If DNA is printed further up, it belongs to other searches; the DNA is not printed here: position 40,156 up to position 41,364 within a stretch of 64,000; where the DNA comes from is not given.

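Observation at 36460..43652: Hybrid operon: importer-type ABC permeases, giant-coiled-coil HlyD-like adaptor, MacB-PCD-only protein and 813-aa binding lipoprotein, with no ATPase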

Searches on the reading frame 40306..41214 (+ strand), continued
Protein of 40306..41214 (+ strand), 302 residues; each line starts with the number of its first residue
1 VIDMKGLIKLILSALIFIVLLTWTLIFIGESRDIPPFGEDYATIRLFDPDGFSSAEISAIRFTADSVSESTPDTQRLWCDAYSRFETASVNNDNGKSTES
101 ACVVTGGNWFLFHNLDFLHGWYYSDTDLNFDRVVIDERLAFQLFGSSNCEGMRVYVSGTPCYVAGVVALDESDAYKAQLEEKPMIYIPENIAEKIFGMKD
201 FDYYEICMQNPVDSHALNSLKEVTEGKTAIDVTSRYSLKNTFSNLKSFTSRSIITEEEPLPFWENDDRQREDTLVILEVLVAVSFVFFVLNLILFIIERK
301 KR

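Call 38: fold_search(model_id=the predicted structure, library=pdb)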
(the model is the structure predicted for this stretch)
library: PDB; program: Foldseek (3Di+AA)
matches with E <= 10: 511; with E <= 0.001: 29
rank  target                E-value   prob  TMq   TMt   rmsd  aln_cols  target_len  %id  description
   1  5f9q                  4.8e-11  1.00  0.43  0.66   4.2       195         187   19  Crystal structure of the extracellular domain of noncanonic ABC-type transporter YknZ from Gram-positive bacteria (released 2016-02-03)
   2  5gko_A                5.4e-11  1.00  0.46  0.25   8.2       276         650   14  Crystal structure of tripartite-type ABC transporter, MacB from Acinetobacter baumannii (released 2017-11-15)
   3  3ftj                  3.1e-10  1.00  0.46  0.62   5.9       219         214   16  Crystal structure of the periplasmic region of MacB from Actinobacillus actinomycetemcomitans (released 2009-05-26)
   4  5nik_J                3.1e-10  1.00  0.51  0.27  10.4       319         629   14  Structure of the MacAB-TolC ABC-type tripartite multidrug efflux pump (released 2017-05-24)
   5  5xu1_M                6.0e-10  1.00  0.42  0.34   9.6       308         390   12  Structure of a non-canonical ABC transporter from Streptococcus pneumoniae R6 (released 2018-01-24)
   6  5lil_A                8.1e-10  1.00  0.42  0.23  14.7       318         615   15  Structure of Aggregatibacter actinomycetemcomitans MacB bound to ATPyS (P21) (released 2017-11-15)
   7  9qgy_M                1.5e-09  1.00  0.47  0.65   4.5       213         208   14  Structure of the YbjP lipoprotein bound to the MacAB-TolC tripartite efflux pump (released 2026-03-25)
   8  5lil_B                5.5e-09  1.00  0.40  0.21  14.7       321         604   15  Structure of Aggregatibacter actinomycetemcomitans MacB bound to ATPyS (P21) (released 2017-11-15)
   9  9qgy_N                7.5e-09  1.00  0.46  0.64   4.7       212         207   16  Structure of the YbjP lipoprotein bound to the MacAB-TolC tripartite efflux pump (released 2026-03-25)
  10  5xu1_S                3.6e-08  1.00  0.42  0.35  10.0       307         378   14  Structure of a non-canonical ABC transporter from Streptococcus pneumoniae R6 (released 2018-01-24)
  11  5lj8_A                4.0e-08  1.00  0.33  0.45   8.0       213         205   17  Structure of the E. coli MacB periplasmic domain (P21) (released 2017-11-15)
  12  5lj7_B                4.3e-08  1.00  0.39  0.22  14.6       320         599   14  Structure of Aggregatibacter actinomycetemcomitans MacB bound to ATP (P21) (released 2017-11-15)
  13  3is6_B                4.8e-08  1.00  0.39  0.51   6.1       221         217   14  The Crystal Structure of a domain of a putative Permease protein from Porphyromonas gingivalis to 2A (released 2009-09-08)
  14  5c59_D                7.8e-08  1.00  0.32  0.49   8.3       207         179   13  Crystal structure of the periplasmic region of MacB from E. coli (released 2016-06-22)
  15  5lj6                  7.8e-08  1.00  0.41  0.23  14.8       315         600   14  Structure of Aggregatibacter actinomycetemcomitans MacB bound to ATPyS (P6522) (released 2017-11-15)
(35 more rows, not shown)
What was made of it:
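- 40315..41214 (+): g4, a PCD-only protein of 299 aa: TM1, MacB-type periplasmic core domain, stalk, TM2. It has no FtsX TM3-4, no NBD and no coupling helix. The conserved motif P-[YF]-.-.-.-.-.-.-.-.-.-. lies at the top of the TM2 stalk. The Foldseek top 30 are all type VII ABC PCDs, led by YknZ at 4.8e-11 (call 38).
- On MacB / type VII ABC transporter permease: Foldseek: YknZ 4.8e-11, MacB, Spr0694-0695, YbbP, LolC/E, YtrF (call 38).
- Closest known: FtsEX with EnvC, PcsB or CwlO, and LolCDE. Same: LolC/E are significant structural matches to g4 (call 38).
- g4 matches the LolC/LolE PCD and TM1-2 at E about 1e-7 (call 38).
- Tried and rejected: Rejected because those Foldseek hits have E > 0.07 and probabilities of at most 0.08 (call 38).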

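Call 41: search_protein_representatives(alignment_id=A3)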
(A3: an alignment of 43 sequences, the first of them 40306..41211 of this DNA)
Query: 43 sequences, 346 profile positions. Proteins with E-value up to 0.001 (for the whole library): 2284; up to 1e-10: 961; up to 1e-30: 679. The best 150 are listed.
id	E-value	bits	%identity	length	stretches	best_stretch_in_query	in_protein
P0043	1.2e-118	412.2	-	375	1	1-342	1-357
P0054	1.0e-117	409.2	-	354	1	8-333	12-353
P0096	2.7e-114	397.9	-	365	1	3-332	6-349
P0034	5.2e-114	397.0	-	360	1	2-345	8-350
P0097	9.9e-111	386.2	-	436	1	2-338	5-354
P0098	1.3e-107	375.9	-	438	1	2-334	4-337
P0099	3.7e-107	374.5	-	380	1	5-342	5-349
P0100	8.8e-107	373.2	-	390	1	2-344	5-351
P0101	1.7e-106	372.3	-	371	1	4-342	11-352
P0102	8.4e-106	370.0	-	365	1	1-326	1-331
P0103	3.6e-105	367.9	-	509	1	1-342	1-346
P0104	7.3e-105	366.9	-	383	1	5-329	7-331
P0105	8.1e-105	366.8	-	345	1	2-327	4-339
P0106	8.5e-104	363.4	-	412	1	2-326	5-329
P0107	1.6e-103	362.5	-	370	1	5-345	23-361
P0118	1.6e-100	352.6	-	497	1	4-334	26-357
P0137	6.1e-98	344.2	-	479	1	2-343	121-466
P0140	2.1e-97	342.4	-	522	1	2-344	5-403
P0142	2.8e-97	342.0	-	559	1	3-327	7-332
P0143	3.8e-97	341.5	-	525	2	5-206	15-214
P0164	2.2e-95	335.7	-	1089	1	6-323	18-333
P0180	5.9e-94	331.0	-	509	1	7-340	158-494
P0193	3.4e-92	325.3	-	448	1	4-321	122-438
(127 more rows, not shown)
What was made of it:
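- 679 representatives at E<=1e-30, and the top 150 are 300-560 aa apart from the 1089-aa PCD::SBP fusion P0164 (call 41).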

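Call 42: search_protein_families(library=pfam, proteins=[P0164, P0142, P0143, P0140, P0103, P0180, P0137, P0066, P0118, P0193], max_evalue=0.01)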
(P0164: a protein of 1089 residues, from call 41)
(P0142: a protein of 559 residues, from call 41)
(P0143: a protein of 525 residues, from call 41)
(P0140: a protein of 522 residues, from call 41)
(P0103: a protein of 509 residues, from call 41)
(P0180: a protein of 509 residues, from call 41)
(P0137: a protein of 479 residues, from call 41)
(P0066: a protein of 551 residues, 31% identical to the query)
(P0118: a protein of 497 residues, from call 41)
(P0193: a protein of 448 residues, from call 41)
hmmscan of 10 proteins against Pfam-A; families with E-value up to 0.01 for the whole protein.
P0164 (1089 aa): 3 families
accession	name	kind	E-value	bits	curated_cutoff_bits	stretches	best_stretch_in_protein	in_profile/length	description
PF13416.11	SBP_bac_8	-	5e-15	56.5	27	1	693-976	3-251/279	Bacterial extracellular solute-binding protein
PF01547.30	SBP_bac_1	-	1.6e-09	38.6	26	1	722-974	38-306/307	Bacterial extracellular solute-binding protein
PF12704.14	MacB_PCD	-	1.6e-07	32.2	27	1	20-231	6-191/207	MacB-like periplasmic core domain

P0142 (559 aa): 4 families
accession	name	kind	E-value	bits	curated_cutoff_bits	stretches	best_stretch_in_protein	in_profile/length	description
PF00702.32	Hydrolase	-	7.4e-13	49.8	26.4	1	361-533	3-189/191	haloacid dehalogenase-like hydrolase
PF13419.12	HAD_2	-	5e-10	40.2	23.8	1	414-540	47-177/178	Haloacid dehalogenase-like hydrolase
PF12704.14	MacB_PCD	-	4e-07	31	27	1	105-211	78-180/207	MacB-like periplasmic core domain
PF13242.12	Hydrolase_like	-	0.0022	18.3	22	1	497-543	3-50/75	HAD-hyrolase-like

P0143 (525 aa): 1 family
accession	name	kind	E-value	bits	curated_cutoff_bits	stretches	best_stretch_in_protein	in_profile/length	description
PF12704.14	MacB_PCD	-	2.4e-12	48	27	1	66-216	40-177/207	MacB-like periplasmic core domain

P0140 (522 aa): 1 family
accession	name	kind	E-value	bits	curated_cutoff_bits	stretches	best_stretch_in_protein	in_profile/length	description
PF12704.14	MacB_PCD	-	2.3e-11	44.8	27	1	97-197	69-159/207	MacB-like periplasmic core domain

P0103 (509 aa): 1 family
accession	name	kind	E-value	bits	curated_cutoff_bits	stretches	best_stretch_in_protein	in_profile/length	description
PF12704.14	MacB_PCD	-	5.2e-11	43.7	27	1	5-209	5-180/207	MacB-like periplasmic core domain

P0180 (509 aa): 2 families
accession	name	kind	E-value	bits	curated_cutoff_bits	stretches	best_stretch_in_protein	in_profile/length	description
PF12704.14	MacB_PCD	-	3.6e-08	34.4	27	1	256-360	82-180/207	MacB-like periplasmic core domain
PF19779.4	DUF6264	-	0.0019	18.8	31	1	96-209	18-131/183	Family of unknown function (DUF6264)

P0137 (479 aa): 2 families
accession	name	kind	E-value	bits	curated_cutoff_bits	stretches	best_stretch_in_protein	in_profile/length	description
PF12704.14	MacB_PCD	-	1.9e-10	41.8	27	1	135-328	13-180/207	MacB-like periplasmic core domain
PF13273.12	DUF4064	-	0.0012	19.4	32.1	0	121-173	4-57/102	Protein of unknown function (DUF4064)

P0066 (551 aa): 4 families
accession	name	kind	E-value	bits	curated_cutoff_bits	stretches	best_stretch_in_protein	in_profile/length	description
PF12704.14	MacB_PCD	-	6e-12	46.7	27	1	107-209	82-180/207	MacB-like periplasmic core domain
PF00702.32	Hydrolase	-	7.5e-09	36.7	26.4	1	414-526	72-191/191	haloacid dehalogenase-like hydrolase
PF13419.12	HAD_2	-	1.1e-08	35.8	23.8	1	404-530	46-176/178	Haloacid dehalogenase-like hydrolase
PF13242.12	Hydrolase_like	-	0.0057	17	22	0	489-530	4-46/75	HAD-hyrolase-like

P0118 (497 aa): 1 family
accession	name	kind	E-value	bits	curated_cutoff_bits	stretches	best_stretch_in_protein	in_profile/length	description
PF12704.14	MacB_PCD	-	1e-06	29.7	27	1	95-230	54-180/207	MacB-like periplasmic core domain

P0193 (448 aa): 1 family
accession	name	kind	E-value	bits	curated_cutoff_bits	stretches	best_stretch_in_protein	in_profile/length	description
PF12704.14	MacB_PCD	-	4.4e-10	40.6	27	1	216-324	72-178/207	MacB-like periplasmic core domain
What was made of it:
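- PCD::SBP and PCD::HAD fusions exist (call 42).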

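Call 43: list_cluster_members(proteins=[P0043, P0054, P0096, P0097, P0164, P0089, P0093, P0050, P0103, P0098])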
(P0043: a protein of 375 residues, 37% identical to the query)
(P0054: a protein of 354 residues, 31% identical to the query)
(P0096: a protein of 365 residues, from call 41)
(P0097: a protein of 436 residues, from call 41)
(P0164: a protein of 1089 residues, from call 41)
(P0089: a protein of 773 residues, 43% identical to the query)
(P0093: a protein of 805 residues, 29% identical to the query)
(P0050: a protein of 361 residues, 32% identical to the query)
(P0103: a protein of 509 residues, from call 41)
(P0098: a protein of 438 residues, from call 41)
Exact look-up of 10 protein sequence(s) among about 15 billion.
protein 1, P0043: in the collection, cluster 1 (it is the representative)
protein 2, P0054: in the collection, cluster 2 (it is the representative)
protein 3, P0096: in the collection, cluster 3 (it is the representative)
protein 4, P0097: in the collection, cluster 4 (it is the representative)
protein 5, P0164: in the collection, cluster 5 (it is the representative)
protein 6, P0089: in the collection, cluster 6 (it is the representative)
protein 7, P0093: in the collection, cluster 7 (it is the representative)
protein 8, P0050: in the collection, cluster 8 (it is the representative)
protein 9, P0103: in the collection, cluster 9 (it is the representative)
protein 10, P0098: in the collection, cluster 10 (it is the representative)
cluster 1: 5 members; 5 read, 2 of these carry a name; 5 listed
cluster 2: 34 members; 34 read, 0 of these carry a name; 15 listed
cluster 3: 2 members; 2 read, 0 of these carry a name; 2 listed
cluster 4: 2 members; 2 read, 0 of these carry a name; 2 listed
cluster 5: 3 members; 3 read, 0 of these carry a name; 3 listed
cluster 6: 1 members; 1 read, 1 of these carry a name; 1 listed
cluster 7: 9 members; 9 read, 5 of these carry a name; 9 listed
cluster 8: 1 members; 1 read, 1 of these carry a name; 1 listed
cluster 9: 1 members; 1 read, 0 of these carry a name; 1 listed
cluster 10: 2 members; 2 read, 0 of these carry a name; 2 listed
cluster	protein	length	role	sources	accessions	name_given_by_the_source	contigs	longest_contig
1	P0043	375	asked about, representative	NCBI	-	-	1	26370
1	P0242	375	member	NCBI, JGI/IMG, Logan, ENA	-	hypothetical protein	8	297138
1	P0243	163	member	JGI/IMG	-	hypothetical protein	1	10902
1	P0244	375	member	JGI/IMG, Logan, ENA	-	-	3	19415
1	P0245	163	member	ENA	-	-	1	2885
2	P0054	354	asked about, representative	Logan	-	-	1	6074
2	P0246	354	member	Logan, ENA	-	-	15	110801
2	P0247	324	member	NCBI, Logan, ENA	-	-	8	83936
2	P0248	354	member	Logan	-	-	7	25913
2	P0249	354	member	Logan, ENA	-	-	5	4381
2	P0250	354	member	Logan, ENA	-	-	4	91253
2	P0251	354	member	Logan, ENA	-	-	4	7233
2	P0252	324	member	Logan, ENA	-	-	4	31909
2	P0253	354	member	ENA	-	-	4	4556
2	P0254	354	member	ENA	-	-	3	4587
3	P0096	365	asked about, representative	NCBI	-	-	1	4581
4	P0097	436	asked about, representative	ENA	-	-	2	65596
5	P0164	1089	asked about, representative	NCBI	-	-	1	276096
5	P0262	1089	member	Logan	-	-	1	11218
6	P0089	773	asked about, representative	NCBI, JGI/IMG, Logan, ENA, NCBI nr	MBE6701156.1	MAG: extracellular solute-binding protein [Ruminococcaceae bacterium] | extracellular solute-binding protein [Oscillospiraceae bacterium]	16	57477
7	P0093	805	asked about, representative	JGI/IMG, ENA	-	-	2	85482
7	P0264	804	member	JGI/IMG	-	ABC-type glycerol-3-phosphate transport system substrate-binding protein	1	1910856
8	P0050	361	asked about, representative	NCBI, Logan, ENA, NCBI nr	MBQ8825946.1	MAG: ABC transporter permease [Oscillospiraceae bacterium] | ABC transporter permease [Oscillospiraceae bacterium]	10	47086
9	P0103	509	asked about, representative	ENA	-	-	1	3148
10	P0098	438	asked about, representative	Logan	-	-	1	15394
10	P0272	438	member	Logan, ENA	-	-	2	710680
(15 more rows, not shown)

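Call 44: find_encoding_contigs(protein=P0164, flank=10000, max_places=2)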
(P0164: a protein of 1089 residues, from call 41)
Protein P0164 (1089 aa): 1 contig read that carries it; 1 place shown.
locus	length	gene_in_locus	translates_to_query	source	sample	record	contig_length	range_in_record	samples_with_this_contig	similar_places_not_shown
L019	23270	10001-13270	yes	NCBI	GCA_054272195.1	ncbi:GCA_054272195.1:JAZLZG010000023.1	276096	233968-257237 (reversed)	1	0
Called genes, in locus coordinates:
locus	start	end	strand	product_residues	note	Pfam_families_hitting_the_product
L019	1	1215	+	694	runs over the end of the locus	PF11104:PilM_2 (weak), PF14450:FtsA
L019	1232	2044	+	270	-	PF00753:Lactamase_B, PF23023:Anti-Pycsar_Apyc1, PF12706:Lactamase_B_2, PF16661:Lactamase_B_6 (faint)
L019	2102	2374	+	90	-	PF13740:ACT_6, PF01842:ACT, PF22468:ACT_9 (weak), PF22629:ACT_AHAS_ss (weak)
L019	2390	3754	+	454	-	PF05167:DUF711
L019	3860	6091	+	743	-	PF01547:SBP_bac_1 (weak)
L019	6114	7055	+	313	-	PF00528:BPD_transp_1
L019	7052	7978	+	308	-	PF00528:BPD_transp_1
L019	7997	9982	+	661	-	PF12795:MscS_porin (faint), PF25989:YknX_C (faint)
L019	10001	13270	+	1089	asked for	PF12704:MacB_PCD (weak), PF01547:SBP_bac_1, PF13416:SBP_bac_8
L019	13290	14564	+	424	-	PF17201:Cache_3-Cache_2, PF24898:GGDEF_GdpP (faint), PF17202:sCache_3_3, PF00990:GGDEF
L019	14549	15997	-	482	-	PF00144:Beta-lactamase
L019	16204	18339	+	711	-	PF02743:dCache_1 (weak), PF00015:MCPsignal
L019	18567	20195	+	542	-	-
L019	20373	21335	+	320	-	PF00528:BPD_transp_1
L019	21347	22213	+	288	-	PF00528:BPD_transp_1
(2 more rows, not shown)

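Call 58: search_protein_families(library=ncbifam, proteins=[P0142, P0066], max_evalue=0.001)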
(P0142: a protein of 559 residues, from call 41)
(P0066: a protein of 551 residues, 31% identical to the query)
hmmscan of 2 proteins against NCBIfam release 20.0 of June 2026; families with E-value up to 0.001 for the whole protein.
P0142 (559 aa): 9 families
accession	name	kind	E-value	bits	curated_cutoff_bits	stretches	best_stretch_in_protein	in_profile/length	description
TIGR02247.1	HAD-1A3-hyp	subfamily_domain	3.4e-14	53.1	125.4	1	361-552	4-206/211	epoxide hydrolase N-terminal domain-like phosphatase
TIGR01509.1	HAD-SF-IA-v3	subfamily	1e-12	48.5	29.4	1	491-540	105-153/154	HAD-IA family hydrolase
TIGR02254.1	YjjG_YfnB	equivalog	1.9e-09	37.3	159.9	1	392-547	40-202/223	YjjG family noncanonical pyrimidine nucleotidase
NF006991.0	PRK09456.1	equivalog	2.1e-08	34.1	295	1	390-543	32-186/199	glucose-1-phosphatase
TIGR01993.1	Pyr-5-nucltdase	equivalog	8.4e-08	32.2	142.9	1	448-541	90-183/183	pyrimidine 5'-nucleotidase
TIGR02252.1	DREG-2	subfamily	1.6e-07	31.3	155.2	1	442-538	105-201/203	HAD hydrolase, REG-2-like, family IA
TIGR01428.1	HAD_type_II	equivalog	2.7e-05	24.3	125.4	1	451-540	100-189/197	haloacid dehalogenase type II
TIGR02253.1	CTE7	subfamily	3.7e-05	23.6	169.75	1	442-550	94-203/221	TIGR02253 family HAD-type hydrolase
TIGR01662.1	HAD-SF-IIIA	subfamily_domain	4.2e-05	23.6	44.6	1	445-542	28-139/141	HAD-IIIA family hydrolase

P0066 (551 aa): 13 families
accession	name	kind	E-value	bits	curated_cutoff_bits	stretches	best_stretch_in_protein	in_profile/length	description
TIGR02247.1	HAD-1A3-hyp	subfamily_domain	3.3e-16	59.7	125.4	1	352-545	4-208/211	epoxide hydrolase N-terminal domain-like phosphatase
NF006991.0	PRK09456.1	equivalog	2.4e-11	43.7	295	1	442-540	93-192/199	glucose-1-phosphatase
TIGR01509.1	HAD-SF-IA-v3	subfamily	1.5e-10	41.5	29.4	1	481-530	104-152/154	HAD-IA family hydrolase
TIGR01428.1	HAD_type_II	equivalog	1e-08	35.4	125.4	1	407-531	64-189/197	haloacid dehalogenase type II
TIGR02253.1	CTE7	subfamily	4.3e-08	33.2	169.75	1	362-533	28-195/221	TIGR02253 family HAD-type hydrolase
TIGR02252.1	DREG-2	subfamily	1.7e-07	31.2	155.2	1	435-529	107-201/203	HAD hydrolase, REG-2-like, family IA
TIGR01993.1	Pyr-5-nucltdase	equivalog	2.1e-07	30.9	142.9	1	439-531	90-182/183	pyrimidine 5'-nucleotidase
NF007826.0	PRK10535.1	equivalog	4.2e-07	28.6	966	1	100-207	354-461/648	macrolide ABC transporter ATP-binding protein/permease MacB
TIGR01662.1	HAD-SF-IIIA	subfamily_domain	2.5e-06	27.6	44.6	1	431-533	23-139/141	HAD-IIIA family hydrolase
TIGR03434.1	ADOP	subfamily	2.7e-06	25.8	622.3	1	95-203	93-198/803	ADOP family duplicated permease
NF009695.0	PRK13222.1-2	equivalog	1.5e-05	24.6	225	1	428-530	89-191/226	phosphoglycolate phosphatase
TIGR02254.1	YjjG_YfnB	equivalog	0.00017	21.1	159.9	1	354-532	12-196/223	YjjG family noncanonical pyrimidine nucleotidase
TIGR01454.1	AHBA_synth_RP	hypoth_equivalog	0.00057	19.6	246.65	1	407-530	49-172/205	AHBA synthesis associated protein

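Call 59: find_encoding_contigs(protein=P0066, flank=10000, max_places=2)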
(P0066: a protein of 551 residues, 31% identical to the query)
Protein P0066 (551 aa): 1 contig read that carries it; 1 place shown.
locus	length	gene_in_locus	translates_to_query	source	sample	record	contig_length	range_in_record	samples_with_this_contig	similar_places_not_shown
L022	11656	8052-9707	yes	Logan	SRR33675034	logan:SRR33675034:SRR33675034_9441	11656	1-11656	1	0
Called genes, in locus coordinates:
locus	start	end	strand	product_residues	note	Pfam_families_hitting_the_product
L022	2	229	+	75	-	?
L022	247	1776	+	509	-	PF01546:Peptidase_M20, PF07687:M20_dimer (weak)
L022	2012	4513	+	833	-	PF01547:SBP_bac_1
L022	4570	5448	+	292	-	PF00528:BPD_transp_1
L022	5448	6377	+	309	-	PF00528:BPD_transp_1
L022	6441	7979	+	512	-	PF00364:Biotin_lipoyl (faint), PF25984:BSH_YknX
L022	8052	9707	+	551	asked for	PF12704:MacB_PCD, PF00702:Hydrolase, PF13419:HAD_2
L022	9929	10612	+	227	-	PF03006:HlyIII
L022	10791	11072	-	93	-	PF12844:HTH_19, PF13560:HTH_31, PF01381:HTH_3, PF13443:HTH_26 (weak)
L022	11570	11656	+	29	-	?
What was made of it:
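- P0066 and P0142 are PCD::HAD-phosphatase fusions, which place the g4 C-terminus at the cytoplasmic exit (calls 42, 58, 59).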

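Call 70: find_encoding_contigs(protein=P0264, flank=10000, max_places=2)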
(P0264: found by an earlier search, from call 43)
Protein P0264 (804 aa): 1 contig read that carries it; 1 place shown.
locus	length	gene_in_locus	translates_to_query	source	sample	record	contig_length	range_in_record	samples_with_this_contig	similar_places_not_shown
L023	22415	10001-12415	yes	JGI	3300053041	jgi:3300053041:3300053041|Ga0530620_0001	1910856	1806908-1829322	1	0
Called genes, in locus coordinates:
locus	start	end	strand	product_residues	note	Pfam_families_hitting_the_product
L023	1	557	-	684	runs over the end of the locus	PF17191:RecG_wedge, PF04851:ResIII, PF00270:DEAD, PF00271:Helicase_C, PF22590:Cas3-like_C_2 (weak), PF19833:RecG_dom3_C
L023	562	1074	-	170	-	PF02245:Pur_DNA_glyco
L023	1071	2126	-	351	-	PF02424:ApbE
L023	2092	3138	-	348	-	PF00248:Aldo_ket_red, PF13187:Fer4_9 (weak), PF13534:Fer4_17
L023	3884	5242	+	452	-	PF03448:MgtE_N, PF00571:CBS, PF01769:MgtE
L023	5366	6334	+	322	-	PF12849:PBP_like_2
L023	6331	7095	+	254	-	PF00392:GntR, PF07729:FCD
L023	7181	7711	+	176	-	-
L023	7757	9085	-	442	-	PF00672:HAMP, PF00512:HisKA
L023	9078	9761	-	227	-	PF00072:Response_reg, PF00486:Trans_reg_C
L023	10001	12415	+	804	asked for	PF01547:SBP_bac_1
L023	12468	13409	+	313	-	PF00528:BPD_transp_1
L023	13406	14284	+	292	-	PF00528:BPD_transp_1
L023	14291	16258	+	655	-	PF00364:Biotin_lipoyl (faint), PF25984:BSH_YknX (weak)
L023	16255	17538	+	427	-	-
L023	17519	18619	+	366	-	PF02463:SMC_N (weak), PF00005:ABC_tran, PF17912:OB_MalK (weak), PF08402:TOBE_2 (weak)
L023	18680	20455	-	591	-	PF06100:MCRA, PF13450:NAD_binding_8 (weak)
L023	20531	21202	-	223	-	PF13545:HTH_Crp_2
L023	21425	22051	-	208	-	PF00440:TetR_N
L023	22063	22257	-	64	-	PF12797:Fer4_2 (faint), PF13237:Fer4_10 (faint), PF14697:Fer4_21 (faint), PF25160:LdpA_Fe-S-bd (faint), PF12837:Fer4_6 (faint), PF12838:Fer4_7 (weak), PF13187:Fer4_9 (weak), PF00037:Fer4 (weak)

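Call 71: find_encoding_contigs(protein=P0272, flank=10000, max_places=2)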
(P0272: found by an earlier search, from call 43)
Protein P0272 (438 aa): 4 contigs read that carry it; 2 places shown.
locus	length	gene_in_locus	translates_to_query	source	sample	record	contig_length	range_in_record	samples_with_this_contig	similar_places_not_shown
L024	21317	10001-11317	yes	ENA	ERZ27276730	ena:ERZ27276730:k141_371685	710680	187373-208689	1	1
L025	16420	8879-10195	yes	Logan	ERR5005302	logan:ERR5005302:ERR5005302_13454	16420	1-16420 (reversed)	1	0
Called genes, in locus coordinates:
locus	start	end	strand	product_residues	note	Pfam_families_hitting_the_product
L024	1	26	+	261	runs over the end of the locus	PF00392:GntR, PF08279:HTH_11 (weak), PF07702:UTRA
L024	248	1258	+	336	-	PF00044:Gp_dh_N, PF02800:Gp_dh_C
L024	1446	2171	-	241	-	PF00882:Zn_dep_PLPC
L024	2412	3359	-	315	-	PF16729:DUF5067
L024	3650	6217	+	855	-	PF01547:SBP_bac_1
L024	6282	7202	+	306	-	PF00528:BPD_transp_1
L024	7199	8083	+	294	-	PF00528:BPD_transp_1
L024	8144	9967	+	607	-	PF25989:YknX_C (weak)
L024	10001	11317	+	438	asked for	PF12704:MacB_PCD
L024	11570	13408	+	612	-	PF01541:GIY-YIG, PF27096:UvrC_M, PF02151:UVR, PF22920:UvrC_RNaseH, PF08459:UvrC_RNaseH_dom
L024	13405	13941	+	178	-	PF03602:Cons_hypoth95, PF05175:MTS, PF06325:PrmA (weak), PF02475:TRM5-TYW2_MTfase (weak), PF13847:Methyltransf_31 (weak), PF13649:Methyltransf_25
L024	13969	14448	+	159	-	PF01467:CTP_transf_like, PF08218:Citrate_ly_lig (faint)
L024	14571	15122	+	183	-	-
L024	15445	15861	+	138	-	PF02381:MraZ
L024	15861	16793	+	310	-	PF01795:Methyltransf_5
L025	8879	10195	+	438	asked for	PF12704:MacB_PCD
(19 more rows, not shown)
